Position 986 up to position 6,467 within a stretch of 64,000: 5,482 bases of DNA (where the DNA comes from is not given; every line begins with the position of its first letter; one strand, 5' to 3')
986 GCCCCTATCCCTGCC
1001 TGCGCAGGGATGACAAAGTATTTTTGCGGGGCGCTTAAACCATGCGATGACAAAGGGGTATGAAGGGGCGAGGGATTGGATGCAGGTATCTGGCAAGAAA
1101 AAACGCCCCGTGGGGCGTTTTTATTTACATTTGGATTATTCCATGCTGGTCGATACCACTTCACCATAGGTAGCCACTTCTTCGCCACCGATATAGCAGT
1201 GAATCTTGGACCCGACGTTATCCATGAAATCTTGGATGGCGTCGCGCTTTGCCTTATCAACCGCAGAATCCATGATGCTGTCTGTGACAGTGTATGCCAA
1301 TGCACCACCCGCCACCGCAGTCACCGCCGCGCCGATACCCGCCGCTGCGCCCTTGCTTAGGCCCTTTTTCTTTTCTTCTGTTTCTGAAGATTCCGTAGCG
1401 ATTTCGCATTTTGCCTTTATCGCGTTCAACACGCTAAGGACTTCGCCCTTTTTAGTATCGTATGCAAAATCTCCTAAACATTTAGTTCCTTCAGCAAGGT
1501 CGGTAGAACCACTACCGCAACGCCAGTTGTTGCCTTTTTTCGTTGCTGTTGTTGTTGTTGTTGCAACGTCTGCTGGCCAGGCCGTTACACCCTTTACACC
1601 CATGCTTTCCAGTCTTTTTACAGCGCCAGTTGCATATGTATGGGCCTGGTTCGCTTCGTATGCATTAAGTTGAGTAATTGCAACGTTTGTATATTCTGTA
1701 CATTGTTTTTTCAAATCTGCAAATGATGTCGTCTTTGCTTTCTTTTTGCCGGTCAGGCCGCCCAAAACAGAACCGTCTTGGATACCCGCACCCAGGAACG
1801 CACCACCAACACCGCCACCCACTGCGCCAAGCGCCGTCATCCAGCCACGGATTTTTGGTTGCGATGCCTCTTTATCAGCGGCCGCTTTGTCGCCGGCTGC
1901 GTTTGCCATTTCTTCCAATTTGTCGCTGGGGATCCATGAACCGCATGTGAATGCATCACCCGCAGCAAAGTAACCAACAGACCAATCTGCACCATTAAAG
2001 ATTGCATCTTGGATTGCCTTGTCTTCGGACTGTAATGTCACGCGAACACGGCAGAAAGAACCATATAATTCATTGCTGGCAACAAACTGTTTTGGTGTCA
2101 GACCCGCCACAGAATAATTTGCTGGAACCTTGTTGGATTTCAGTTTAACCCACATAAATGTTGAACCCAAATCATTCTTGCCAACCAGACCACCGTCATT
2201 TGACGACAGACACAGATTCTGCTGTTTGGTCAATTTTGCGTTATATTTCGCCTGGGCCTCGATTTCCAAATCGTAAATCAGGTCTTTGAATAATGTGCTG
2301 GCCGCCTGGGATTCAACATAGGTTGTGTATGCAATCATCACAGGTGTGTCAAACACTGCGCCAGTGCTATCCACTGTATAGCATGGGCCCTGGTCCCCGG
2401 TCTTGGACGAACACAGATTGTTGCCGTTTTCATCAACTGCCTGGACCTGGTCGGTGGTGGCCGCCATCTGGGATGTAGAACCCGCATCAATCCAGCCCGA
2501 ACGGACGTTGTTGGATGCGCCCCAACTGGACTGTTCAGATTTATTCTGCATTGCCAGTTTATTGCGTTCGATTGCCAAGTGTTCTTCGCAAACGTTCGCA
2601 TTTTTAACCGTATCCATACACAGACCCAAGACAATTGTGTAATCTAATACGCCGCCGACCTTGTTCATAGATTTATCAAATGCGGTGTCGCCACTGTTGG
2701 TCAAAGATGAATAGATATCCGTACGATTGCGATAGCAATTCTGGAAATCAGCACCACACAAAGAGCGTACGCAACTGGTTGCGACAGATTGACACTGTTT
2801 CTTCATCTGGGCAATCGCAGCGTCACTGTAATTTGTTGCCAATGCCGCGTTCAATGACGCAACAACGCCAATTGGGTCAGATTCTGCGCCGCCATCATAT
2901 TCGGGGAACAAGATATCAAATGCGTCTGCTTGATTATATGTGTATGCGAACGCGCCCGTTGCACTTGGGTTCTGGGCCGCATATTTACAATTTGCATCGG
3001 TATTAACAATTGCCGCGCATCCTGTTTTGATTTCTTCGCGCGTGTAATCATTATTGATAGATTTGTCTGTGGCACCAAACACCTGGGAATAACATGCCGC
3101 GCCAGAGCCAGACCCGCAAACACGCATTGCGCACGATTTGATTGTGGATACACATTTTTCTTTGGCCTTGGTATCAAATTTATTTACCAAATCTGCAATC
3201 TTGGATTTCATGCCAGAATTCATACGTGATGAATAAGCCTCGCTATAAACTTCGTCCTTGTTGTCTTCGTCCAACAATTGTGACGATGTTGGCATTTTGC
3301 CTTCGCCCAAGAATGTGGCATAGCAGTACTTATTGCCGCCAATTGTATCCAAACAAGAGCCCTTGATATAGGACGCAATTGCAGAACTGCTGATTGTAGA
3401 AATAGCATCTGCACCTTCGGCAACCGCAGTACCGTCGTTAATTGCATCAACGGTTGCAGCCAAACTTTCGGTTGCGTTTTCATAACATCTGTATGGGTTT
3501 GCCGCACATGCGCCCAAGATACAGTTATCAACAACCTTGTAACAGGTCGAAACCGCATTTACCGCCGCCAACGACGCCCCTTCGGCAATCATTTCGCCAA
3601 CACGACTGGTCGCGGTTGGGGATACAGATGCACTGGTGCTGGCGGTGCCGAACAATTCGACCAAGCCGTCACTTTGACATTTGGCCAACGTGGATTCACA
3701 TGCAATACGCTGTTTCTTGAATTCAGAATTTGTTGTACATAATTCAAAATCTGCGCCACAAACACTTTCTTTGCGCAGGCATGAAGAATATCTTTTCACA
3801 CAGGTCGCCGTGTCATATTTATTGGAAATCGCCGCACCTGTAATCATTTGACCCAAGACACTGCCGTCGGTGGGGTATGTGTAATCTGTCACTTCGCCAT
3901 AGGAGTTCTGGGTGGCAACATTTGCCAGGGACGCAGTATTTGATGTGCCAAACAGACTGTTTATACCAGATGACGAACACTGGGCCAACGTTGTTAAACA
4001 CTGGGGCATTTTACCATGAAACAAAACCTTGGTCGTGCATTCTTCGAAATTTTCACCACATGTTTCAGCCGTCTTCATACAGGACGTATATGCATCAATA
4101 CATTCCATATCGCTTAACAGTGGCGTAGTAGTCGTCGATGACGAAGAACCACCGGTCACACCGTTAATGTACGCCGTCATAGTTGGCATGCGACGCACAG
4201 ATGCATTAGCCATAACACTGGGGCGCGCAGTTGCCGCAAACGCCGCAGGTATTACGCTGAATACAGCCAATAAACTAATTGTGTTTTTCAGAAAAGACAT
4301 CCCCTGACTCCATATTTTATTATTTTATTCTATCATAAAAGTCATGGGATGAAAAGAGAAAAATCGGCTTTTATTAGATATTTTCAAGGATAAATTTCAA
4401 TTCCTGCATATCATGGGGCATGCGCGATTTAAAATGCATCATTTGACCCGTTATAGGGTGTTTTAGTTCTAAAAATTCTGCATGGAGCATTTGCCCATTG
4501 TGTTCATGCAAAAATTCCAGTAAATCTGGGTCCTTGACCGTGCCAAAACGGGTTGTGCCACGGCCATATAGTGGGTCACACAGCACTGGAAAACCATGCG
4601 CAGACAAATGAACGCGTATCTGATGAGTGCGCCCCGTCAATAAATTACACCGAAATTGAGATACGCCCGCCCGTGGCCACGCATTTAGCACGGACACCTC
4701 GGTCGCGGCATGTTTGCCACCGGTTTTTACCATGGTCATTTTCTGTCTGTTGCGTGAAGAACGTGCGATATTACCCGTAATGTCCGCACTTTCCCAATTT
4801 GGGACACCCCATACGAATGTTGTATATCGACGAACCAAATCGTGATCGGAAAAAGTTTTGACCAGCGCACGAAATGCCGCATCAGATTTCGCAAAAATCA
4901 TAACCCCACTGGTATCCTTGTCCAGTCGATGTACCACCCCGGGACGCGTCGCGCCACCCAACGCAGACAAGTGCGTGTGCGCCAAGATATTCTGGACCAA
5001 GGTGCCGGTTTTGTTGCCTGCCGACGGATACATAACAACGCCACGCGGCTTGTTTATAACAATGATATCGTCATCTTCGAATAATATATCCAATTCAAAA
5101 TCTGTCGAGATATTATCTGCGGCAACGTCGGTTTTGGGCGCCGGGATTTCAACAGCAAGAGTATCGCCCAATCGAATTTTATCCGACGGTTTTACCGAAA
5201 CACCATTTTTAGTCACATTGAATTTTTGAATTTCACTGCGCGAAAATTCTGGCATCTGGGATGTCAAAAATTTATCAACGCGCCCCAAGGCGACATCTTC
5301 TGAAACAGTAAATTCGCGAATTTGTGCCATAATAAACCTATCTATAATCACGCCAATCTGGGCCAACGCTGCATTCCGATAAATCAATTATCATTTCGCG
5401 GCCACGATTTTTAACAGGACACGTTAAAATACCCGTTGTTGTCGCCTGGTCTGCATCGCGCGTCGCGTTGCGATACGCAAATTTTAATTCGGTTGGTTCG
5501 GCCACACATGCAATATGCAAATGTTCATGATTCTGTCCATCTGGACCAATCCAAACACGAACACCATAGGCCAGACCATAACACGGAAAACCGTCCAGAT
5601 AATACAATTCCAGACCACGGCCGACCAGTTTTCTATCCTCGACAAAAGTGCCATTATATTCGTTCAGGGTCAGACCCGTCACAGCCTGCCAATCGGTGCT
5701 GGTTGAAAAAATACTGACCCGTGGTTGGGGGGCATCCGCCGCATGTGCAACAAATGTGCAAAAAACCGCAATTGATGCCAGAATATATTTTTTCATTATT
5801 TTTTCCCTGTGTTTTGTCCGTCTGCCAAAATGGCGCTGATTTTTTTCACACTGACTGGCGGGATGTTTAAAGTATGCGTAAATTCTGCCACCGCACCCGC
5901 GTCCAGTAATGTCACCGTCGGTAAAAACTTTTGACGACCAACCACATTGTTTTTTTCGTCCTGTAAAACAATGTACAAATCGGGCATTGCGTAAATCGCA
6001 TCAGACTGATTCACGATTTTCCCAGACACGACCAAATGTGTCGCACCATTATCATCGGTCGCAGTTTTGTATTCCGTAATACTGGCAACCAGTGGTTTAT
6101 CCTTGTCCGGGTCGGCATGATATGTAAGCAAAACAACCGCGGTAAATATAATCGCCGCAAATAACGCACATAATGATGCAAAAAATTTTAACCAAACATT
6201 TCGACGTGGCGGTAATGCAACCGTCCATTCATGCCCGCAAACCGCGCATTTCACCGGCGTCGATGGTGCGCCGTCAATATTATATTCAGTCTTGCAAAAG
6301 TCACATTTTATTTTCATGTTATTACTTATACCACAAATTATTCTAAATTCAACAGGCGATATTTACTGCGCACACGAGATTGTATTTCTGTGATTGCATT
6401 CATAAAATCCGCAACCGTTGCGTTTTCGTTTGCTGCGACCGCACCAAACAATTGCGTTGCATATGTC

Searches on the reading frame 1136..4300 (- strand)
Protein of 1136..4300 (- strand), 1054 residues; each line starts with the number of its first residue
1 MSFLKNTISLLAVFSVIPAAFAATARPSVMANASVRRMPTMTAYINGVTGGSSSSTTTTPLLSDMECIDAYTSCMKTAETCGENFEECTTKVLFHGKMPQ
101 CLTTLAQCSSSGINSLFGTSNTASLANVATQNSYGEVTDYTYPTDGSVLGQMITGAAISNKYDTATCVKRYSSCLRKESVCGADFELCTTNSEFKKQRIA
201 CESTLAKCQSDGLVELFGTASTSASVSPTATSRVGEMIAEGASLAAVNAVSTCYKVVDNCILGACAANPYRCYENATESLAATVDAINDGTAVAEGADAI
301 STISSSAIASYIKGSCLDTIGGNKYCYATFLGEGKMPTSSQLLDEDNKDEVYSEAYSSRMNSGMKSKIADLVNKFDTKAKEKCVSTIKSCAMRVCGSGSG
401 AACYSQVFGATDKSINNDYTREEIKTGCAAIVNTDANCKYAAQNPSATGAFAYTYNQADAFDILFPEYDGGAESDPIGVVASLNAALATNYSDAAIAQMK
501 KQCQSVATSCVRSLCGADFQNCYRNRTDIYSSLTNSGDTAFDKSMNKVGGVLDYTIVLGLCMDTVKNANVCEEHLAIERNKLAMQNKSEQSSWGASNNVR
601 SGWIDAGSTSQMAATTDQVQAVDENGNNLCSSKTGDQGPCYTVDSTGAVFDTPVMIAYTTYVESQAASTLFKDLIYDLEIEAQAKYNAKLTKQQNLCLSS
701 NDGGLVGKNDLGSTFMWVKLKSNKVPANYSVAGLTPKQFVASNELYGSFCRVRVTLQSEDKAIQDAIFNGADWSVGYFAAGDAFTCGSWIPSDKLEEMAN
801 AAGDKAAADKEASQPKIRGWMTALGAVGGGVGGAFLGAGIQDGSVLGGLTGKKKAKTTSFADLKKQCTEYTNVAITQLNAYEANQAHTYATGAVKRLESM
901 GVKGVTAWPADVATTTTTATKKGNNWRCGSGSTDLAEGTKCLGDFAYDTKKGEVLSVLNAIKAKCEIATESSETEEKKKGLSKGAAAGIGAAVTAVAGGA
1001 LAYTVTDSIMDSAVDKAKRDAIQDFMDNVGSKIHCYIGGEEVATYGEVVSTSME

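Call 19: search_protein_families(library=pfam, proteins=[window:1136-4300:-], max_evalue=0.001)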
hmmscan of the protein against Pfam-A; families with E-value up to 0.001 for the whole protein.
window:1136-4300:- (1054 aa): 0 families

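Call 72: search_protein_families(library=phrogs, proteins=[window:1136-4300:-], max_evalue=0.01)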
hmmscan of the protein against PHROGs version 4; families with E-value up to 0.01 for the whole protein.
window:1136-4300:- (1054 aa): 1 family
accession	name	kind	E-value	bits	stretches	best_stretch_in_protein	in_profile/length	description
phrog_28221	-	unknown function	0.00099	19.2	1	305-458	31-182/378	-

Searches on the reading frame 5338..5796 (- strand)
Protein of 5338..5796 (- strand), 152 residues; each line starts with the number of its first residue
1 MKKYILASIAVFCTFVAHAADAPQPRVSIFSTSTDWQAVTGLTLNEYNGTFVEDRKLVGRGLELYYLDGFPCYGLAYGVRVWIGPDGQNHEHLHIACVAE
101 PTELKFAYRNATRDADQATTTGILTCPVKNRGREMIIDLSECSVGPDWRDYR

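Call 3: search_protein_families(library=pfam, proteins=[window:5338-5796:-], max_evalue=1)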
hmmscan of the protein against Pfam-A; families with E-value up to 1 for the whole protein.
window:5338-5796:- (152 aa): 0 families

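Call 4: search_protein_families(library=ncbifam, proteins=[window:5338-5796:-], max_evalue=1)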
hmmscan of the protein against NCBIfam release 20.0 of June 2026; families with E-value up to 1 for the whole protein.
window:5338-5796:- (152 aa): 0 families

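Call 72: search_protein_families(library=phrogs, proteins=[window:5338-5796:-], max_evalue=0.01)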
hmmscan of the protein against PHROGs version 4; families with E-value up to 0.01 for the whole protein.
window:5338-5796:- (152 aa): 0 families
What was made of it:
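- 5338..5796 (-): Conserved 152-aa secreted protein with a Sec signal peptide (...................). It shares a base with the ZitP-like gene, and its role is unknown. No family hit (calls 3, 4, 72).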

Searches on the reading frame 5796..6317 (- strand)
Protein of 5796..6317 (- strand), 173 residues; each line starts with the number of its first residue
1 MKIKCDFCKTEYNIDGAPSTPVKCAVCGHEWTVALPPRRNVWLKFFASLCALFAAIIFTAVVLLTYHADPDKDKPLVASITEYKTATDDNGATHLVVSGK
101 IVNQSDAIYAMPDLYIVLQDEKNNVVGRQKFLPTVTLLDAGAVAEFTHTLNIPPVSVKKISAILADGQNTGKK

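Call 3: search_protein_families(library=pfam, proteins=[window:5796-6317:-], max_evalue=1)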
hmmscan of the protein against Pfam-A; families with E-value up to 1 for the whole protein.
window:5796-6317:- (173 aa): 5 families
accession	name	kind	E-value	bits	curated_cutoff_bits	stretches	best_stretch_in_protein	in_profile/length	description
PF11906.13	DUF3426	-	2.7e-06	27.9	27.7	1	79-161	53-130/147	Protein of unknown function (DUF3426)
PF13717.11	Zn_ribbon_4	-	0.00012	22.4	30.3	1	1-32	1-36/36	zinc-ribbon domain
PF01667.23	Ribosomal_S27e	-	0.0027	17.8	24.5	1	1-29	6-34/55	Ribosomal protein S27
PF13719.11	Zn_ribbon_5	-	0.39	11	29.3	0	1-29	1-33/37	zinc-ribbon domain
PF05191.20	ADK_lid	-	0.48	10.8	26.6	1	5-30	4-30/36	Adenylate kinase, active site lid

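Call 4: search_protein_families(library=ncbifam, proteins=[window:5796-6317:-], max_evalue=1)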
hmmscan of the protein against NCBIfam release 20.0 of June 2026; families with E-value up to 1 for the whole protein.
window:5796-6317:- (173 aa): 5 families
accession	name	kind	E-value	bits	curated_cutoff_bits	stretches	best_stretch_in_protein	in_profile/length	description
NF001629.0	PRK00415.1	equivalog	6.1e-06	25.6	70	1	1-30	13-42/62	30S ribosomal protein S27e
NF038353.1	FxLYD_dom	domain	5.3e-05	23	23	1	95-158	4-65/71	FxLYD domain-containing protein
TIGR02098.1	MJ0042_CXXC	domain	7.1e-05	22.4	20.9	1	1-33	1-37/38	MJ0042-type zinc finger domain-containing protein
NF001606.0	PRK00398.1-3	equivalog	0.0028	17.4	72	1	1-29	1-27/44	DNA-directed RNA polymerase subunit P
NF041259.1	mono_DmmA_fam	domain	0.14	12.5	60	1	2-33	51-82/101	dimethylamine monooxygenase subunit DmmA family protein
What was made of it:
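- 5796..6317 (-): ZitP-like bitopic protein, 173 aa: N-terminal MJ0042-type zinc ribbon, one TM segment, and a periplasmic DUF3426 domain. It starts 20 nt after the P3 stop. Pfam DUF3426 at 27.9 bits (cut-off 27.7) and Zn_ribbon_4; NCBIfam TIGR02098 (calls 3, 4).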
